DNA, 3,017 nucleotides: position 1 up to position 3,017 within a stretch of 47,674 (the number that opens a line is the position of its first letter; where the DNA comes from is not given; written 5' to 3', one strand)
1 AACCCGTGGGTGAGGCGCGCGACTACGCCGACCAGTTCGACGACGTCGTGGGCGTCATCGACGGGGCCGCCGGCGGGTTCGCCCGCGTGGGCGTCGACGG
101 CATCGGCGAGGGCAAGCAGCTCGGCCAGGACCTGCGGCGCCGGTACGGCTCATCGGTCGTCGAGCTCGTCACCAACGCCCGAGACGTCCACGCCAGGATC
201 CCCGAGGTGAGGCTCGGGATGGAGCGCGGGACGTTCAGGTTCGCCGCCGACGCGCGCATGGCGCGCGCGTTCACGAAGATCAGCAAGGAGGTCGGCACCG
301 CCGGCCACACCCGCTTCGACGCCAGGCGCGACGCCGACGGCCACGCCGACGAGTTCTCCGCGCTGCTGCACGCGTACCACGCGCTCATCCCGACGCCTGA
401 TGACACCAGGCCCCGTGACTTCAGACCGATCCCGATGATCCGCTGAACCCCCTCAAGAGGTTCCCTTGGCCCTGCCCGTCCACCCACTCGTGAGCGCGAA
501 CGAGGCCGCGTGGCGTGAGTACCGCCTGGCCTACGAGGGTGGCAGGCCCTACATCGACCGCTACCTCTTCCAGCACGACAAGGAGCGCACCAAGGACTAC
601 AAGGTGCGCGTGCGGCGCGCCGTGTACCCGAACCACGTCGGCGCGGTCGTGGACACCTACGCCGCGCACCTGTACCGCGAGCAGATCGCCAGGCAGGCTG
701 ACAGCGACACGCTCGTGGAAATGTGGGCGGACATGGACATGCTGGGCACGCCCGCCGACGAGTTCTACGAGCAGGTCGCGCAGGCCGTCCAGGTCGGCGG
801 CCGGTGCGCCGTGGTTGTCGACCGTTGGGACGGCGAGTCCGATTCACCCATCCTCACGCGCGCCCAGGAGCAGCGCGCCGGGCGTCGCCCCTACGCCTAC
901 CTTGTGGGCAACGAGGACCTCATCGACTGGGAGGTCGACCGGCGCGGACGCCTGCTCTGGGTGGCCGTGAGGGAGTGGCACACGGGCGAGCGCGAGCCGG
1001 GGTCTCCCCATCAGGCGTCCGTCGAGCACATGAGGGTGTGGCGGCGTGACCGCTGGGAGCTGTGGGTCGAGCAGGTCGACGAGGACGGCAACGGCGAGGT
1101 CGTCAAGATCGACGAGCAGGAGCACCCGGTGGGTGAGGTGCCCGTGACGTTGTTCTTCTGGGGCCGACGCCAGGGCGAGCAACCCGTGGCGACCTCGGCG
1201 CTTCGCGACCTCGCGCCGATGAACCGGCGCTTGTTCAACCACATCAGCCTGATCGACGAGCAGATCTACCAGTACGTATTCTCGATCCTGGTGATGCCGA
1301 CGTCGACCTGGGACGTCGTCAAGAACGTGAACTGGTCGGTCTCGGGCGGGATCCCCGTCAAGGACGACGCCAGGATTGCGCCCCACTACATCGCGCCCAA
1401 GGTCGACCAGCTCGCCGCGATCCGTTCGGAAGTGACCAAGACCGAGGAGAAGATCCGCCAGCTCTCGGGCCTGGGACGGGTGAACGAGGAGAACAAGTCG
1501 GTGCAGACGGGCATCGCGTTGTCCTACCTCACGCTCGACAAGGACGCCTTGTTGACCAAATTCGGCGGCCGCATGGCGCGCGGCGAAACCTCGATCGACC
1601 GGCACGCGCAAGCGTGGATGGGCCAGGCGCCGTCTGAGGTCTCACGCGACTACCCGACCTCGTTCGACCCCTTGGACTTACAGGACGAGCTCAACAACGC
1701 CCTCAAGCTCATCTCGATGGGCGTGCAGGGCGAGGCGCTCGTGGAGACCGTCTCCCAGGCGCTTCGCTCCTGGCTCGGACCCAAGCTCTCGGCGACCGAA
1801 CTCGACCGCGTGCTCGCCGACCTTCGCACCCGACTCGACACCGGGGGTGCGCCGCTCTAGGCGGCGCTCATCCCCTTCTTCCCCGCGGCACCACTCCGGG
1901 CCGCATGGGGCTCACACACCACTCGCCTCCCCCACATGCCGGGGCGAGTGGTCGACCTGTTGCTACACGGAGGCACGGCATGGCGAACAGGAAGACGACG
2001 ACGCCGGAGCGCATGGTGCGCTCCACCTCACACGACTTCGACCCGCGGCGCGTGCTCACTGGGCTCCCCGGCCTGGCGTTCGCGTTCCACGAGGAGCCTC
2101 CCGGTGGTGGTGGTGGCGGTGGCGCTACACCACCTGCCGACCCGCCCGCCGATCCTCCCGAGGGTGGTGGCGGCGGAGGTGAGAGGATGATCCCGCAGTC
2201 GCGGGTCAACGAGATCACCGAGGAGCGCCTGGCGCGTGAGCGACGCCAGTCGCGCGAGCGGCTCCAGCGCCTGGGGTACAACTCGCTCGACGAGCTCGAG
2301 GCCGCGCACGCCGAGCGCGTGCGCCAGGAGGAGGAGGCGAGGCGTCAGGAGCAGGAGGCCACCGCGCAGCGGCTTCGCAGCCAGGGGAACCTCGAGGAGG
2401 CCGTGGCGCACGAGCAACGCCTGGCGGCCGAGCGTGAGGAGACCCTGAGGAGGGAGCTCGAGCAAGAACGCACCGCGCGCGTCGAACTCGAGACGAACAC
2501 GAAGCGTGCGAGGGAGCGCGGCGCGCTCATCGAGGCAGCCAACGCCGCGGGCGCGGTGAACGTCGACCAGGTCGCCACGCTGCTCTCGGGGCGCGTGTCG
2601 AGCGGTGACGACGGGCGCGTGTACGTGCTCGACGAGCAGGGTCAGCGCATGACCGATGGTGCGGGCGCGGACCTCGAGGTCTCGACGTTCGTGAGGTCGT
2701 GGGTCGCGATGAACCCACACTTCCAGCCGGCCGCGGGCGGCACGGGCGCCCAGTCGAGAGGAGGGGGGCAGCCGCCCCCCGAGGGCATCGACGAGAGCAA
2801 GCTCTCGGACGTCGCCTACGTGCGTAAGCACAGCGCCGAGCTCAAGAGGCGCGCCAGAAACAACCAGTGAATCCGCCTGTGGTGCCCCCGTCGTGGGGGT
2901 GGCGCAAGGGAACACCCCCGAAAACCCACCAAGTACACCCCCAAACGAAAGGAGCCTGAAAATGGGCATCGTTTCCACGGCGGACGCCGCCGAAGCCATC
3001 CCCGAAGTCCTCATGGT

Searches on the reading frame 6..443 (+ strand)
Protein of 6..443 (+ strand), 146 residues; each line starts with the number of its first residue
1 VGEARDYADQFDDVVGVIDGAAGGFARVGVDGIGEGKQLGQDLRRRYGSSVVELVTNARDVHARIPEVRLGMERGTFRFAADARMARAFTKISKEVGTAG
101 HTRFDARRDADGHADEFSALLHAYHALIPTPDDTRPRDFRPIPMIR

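Call 96: search_protein_families(library=pfam, proteins=[window:6-443:+], max_evalue=0.01)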
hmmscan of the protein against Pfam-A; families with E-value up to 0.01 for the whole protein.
window:6-443:+ (146 aa): 1 family
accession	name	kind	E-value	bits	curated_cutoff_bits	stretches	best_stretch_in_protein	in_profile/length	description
PF17289.8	Terminase_6C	-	5.2e-07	30.2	22.6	1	27-126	57-154/155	Terminase RNaseH-like domain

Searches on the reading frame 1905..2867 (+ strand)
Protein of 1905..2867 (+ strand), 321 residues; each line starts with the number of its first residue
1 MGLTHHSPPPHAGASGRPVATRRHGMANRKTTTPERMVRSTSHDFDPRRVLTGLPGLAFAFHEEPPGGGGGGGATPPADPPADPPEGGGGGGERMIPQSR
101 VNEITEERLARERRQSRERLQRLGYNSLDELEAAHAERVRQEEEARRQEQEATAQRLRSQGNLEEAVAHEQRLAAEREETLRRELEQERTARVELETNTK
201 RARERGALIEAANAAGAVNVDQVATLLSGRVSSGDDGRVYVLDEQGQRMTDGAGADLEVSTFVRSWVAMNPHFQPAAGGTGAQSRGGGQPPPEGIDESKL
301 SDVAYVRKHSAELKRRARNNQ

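Call 36: search_protein_families(library=pfam, proteins=[window:1905-2867:+], max_evalue=0.01)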
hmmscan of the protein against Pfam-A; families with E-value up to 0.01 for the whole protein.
window:1905-2867:+ (321 aa): 1 family
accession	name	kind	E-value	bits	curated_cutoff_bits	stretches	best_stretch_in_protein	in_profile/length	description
PF06810.17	Phage_scaffold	-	0.0037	17.7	35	1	117-245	3-137/170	Phage capsid assembly scaffolding protein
